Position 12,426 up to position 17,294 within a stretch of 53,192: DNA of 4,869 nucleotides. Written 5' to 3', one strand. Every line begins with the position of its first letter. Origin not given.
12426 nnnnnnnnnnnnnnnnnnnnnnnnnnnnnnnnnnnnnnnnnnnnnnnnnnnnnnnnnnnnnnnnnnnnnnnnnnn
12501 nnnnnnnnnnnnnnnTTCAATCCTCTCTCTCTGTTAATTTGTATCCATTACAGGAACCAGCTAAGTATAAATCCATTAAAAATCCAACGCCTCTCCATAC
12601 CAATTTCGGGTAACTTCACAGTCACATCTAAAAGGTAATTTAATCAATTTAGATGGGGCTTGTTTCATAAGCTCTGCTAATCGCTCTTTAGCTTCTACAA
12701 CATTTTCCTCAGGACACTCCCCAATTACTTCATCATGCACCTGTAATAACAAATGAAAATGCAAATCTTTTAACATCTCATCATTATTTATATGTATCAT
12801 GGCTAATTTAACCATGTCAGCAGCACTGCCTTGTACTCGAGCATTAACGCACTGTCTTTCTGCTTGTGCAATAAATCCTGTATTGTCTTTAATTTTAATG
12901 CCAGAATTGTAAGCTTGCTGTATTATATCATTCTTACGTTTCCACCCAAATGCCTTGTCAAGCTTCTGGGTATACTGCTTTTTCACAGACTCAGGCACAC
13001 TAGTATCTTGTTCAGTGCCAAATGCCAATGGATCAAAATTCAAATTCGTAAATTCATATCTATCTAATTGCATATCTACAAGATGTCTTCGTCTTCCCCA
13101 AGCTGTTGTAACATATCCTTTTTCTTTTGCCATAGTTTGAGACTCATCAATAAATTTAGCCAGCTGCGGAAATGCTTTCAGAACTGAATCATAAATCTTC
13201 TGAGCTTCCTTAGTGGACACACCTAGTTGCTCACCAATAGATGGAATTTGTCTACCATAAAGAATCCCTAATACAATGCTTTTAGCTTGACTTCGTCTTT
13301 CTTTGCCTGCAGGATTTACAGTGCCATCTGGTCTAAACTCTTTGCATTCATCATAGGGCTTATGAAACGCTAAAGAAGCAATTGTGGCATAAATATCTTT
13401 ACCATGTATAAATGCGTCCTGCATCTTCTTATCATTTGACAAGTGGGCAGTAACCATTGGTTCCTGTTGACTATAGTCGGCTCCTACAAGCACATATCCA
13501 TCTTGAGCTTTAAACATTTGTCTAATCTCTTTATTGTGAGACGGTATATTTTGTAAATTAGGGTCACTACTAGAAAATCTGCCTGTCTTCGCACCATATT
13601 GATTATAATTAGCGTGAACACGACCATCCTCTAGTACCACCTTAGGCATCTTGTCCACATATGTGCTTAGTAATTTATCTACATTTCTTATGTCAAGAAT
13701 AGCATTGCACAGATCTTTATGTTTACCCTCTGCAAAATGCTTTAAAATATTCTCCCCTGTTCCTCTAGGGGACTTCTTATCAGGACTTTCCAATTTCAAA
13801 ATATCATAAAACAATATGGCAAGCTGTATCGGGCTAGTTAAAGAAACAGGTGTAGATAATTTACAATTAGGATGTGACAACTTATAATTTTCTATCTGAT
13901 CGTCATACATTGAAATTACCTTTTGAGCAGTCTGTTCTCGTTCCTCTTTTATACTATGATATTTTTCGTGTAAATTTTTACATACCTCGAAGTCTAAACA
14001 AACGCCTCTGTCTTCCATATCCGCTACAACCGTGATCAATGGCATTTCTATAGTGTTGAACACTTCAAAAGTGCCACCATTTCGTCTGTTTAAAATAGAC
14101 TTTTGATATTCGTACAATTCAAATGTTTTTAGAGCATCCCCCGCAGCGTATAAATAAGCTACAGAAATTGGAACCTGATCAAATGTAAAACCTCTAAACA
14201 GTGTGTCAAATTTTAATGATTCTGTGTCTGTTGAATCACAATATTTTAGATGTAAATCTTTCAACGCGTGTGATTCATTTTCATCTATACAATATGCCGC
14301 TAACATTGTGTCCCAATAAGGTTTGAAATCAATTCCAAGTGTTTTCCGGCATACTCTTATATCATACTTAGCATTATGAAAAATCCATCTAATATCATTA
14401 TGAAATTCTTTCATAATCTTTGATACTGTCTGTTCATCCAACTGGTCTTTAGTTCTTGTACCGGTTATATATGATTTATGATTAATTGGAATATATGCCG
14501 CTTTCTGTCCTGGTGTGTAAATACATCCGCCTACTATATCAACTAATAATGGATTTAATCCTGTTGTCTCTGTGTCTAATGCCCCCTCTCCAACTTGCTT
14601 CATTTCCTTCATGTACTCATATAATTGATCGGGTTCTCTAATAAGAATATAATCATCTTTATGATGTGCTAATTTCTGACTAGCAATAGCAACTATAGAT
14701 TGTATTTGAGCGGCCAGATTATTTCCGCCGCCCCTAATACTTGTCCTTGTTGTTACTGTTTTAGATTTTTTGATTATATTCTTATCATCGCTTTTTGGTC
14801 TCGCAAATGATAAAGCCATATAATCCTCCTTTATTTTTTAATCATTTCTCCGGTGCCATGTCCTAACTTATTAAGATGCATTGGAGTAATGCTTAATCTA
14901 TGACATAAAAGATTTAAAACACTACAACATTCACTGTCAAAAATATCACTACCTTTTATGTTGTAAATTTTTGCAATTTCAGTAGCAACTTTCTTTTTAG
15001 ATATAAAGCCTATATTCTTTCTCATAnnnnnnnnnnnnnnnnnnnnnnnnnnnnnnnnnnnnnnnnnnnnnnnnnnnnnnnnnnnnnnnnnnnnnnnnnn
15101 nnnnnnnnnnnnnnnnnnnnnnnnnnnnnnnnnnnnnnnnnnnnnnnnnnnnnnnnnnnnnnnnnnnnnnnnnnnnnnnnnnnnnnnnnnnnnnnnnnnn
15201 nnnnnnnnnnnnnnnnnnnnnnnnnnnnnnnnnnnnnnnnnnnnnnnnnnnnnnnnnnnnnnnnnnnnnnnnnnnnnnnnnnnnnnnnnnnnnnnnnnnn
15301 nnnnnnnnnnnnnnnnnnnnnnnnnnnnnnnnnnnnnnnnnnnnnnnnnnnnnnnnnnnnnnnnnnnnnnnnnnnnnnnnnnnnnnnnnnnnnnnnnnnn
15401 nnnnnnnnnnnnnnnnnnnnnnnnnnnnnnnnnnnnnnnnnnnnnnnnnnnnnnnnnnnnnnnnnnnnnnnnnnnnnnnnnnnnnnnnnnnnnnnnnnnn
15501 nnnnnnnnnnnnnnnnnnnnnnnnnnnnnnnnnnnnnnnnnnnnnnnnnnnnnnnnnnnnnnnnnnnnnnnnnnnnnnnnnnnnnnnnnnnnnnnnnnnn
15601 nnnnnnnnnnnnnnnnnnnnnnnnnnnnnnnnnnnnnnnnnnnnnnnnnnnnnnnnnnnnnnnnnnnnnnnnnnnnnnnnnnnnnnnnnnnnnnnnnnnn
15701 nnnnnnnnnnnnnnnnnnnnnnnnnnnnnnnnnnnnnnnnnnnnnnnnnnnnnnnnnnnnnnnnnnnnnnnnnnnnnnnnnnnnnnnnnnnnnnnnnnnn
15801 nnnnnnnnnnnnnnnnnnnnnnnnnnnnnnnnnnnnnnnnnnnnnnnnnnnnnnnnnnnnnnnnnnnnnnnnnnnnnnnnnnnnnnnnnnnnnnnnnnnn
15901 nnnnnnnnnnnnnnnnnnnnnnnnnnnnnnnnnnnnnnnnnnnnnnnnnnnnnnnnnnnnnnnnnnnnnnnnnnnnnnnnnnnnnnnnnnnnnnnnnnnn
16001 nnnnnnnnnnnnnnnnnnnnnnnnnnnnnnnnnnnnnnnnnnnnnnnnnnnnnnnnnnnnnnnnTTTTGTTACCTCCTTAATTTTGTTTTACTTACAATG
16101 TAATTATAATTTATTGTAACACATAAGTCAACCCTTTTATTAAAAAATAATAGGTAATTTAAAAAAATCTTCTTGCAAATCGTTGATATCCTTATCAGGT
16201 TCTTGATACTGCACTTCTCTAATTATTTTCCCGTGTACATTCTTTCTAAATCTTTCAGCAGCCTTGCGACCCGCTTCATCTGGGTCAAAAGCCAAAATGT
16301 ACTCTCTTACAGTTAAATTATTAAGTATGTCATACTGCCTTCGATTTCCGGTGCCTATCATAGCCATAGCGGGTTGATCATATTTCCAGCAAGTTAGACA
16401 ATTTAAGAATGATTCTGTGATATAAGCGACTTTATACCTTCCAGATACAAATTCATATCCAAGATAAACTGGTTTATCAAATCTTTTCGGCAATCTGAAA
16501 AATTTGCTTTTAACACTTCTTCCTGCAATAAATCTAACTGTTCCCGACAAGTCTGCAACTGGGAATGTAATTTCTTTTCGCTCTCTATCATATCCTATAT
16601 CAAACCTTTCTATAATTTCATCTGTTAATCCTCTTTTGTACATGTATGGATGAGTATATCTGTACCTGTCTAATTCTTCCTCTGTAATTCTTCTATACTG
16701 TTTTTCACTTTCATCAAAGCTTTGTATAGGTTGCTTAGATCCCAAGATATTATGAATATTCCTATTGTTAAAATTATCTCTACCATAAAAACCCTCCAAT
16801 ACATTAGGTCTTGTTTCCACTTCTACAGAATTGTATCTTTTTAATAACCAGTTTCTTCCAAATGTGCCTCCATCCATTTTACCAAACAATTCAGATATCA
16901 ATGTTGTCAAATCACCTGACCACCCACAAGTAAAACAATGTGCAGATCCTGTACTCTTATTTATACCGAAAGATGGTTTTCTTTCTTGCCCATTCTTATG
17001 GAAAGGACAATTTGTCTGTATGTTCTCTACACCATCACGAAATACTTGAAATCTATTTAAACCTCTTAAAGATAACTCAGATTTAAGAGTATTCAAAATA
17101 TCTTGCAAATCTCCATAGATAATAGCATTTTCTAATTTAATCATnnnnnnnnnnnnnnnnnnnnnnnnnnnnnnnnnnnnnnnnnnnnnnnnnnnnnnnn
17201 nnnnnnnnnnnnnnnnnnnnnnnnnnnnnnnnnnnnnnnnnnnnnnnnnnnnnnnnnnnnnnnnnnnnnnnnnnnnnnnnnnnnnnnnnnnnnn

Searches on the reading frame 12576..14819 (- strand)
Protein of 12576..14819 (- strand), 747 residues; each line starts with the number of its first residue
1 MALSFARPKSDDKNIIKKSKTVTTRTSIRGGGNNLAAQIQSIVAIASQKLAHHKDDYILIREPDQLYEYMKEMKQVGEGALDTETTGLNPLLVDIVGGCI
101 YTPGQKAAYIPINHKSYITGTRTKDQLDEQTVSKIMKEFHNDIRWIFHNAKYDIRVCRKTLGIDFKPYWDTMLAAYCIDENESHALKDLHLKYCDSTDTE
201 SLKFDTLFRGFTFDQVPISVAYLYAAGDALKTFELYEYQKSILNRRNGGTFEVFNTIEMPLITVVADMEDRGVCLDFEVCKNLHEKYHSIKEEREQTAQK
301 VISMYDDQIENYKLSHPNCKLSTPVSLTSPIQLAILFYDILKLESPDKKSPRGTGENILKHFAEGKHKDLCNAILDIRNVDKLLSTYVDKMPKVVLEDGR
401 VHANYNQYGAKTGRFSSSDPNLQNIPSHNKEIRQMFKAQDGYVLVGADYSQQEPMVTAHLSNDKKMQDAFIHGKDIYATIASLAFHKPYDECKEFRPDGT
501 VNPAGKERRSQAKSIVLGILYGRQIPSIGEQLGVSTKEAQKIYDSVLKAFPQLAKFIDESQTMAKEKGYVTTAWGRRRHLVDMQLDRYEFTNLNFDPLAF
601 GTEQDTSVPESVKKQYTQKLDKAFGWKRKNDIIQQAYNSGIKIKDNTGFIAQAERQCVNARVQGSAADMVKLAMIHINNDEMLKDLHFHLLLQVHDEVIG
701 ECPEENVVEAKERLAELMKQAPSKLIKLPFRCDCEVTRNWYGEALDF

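Call 57: search_protein_families(library=phrogs, proteins=[window:12576-14819:-], max_evalue=0.00001)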
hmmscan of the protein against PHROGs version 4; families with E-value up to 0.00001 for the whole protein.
window:12576-14819:- (747 aa): 10 families
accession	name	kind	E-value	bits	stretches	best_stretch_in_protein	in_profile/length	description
phrog_17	-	DNA, RNA and nucleotide metabolism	1.5e-144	484.8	1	52-743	647-1233/1445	DNA polymerase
phrog_12241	-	DNA, RNA and nucleotide metabolism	1.4e-64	219.9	1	50-438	94-501/502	DNA polymerase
phrog_2573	-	DNA, RNA and nucleotide metabolism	4.9e-37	128.9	1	430-739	3-273/336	DNA polymerase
phrog_10285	-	DNA, RNA and nucleotide metabolism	8e-34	118.1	1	419-740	29-318/321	DNA polymerase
phrog_5995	-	DNA, RNA and nucleotide metabolism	8.8e-32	111.5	1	516-743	1-178/236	DNA polymerase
phrog_15971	-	DNA, RNA and nucleotide metabolism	2e-26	94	1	366-460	89-182/376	DNA polymerase I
phrog_23226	-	DNA, RNA and nucleotide metabolism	3.4e-17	63.2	1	373-553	267-463/611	DNA polymerase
phrog_9556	-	DNA, RNA and nucleotide metabolism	3.6e-08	33.8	1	354-425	359-439/441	DNA polymerase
phrog_7766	-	DNA, RNA and nucleotide metabolism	3.7e-06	27.5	0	662-735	112-178/186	DNA polymerase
phrog_6375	-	DNA, RNA and nucleotide metabolism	4.6e-06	27.7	0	611-741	60-201/204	DNA polymerase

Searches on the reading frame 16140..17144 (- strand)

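Call 9: search_protein_families(library=phrogs, proteins=[window:16140-17144:-], max_evalue=0.001)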
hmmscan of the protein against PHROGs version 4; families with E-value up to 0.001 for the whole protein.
window:16140-17144:- (334 aa): 10 families
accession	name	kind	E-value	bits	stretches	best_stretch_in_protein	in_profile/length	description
phrog_47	-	DNA, RNA and nucleotide metabolism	1.3e-42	147.4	1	36-326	45-324/947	DNA primase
phrog_6444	-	DNA, RNA and nucleotide metabolism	9.4e-21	75.2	2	16-187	9-162/577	DNA primase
phrog_239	-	DNA, RNA and nucleotide metabolism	6e-15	56.2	1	37-322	36-294/801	DNA primase/helicase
phrog_360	-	DNA, RNA and nucleotide metabolism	9.6e-07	30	1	37-85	25-70/133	DNA primase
phrog_18097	-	DNA, RNA and nucleotide metabolism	1.5e-06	28.9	1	41-83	32-71/199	DNA primase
phrog_11992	-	unknown function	4.2e-06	28.1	1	42-88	28-69/177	-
phrog_510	-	DNA, RNA and nucleotide metabolism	1e-05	25.4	1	45-89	47-88/667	DNA primase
phrog_849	-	DNA, RNA and nucleotide metabolism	5.3e-05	23.4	1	136-324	119-328/435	DNA primase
phrog_5311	-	DNA, RNA and nucleotide metabolism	0.00039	19.8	1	38-92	94-149/692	helicase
phrog_2304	-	DNA, RNA and nucleotide metabolism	0.00061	21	0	27-85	17-73/133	DNA primase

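Call 10: search_protein_families(library=pfam, proteins=[window:16140-17144:-], max_evalue=0.001)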
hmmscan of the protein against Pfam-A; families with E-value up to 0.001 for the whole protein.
window:16140-17144:- (334 aa): 3 families
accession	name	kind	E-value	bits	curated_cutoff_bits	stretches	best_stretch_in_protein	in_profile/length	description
PF13155.12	Toprim_2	-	1.5e-10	41.7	22.1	1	241-323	1-87/88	Toprim-like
PF01807.25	Zn_ribbon_DnaG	-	6.7e-08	32.7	24.9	1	34-85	25-72/98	CHC2 zinc finger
PF08275.17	DNAG_N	-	0.0009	19.8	26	0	164-190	14-40/128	DNA primase catalytic core, N-terminal domain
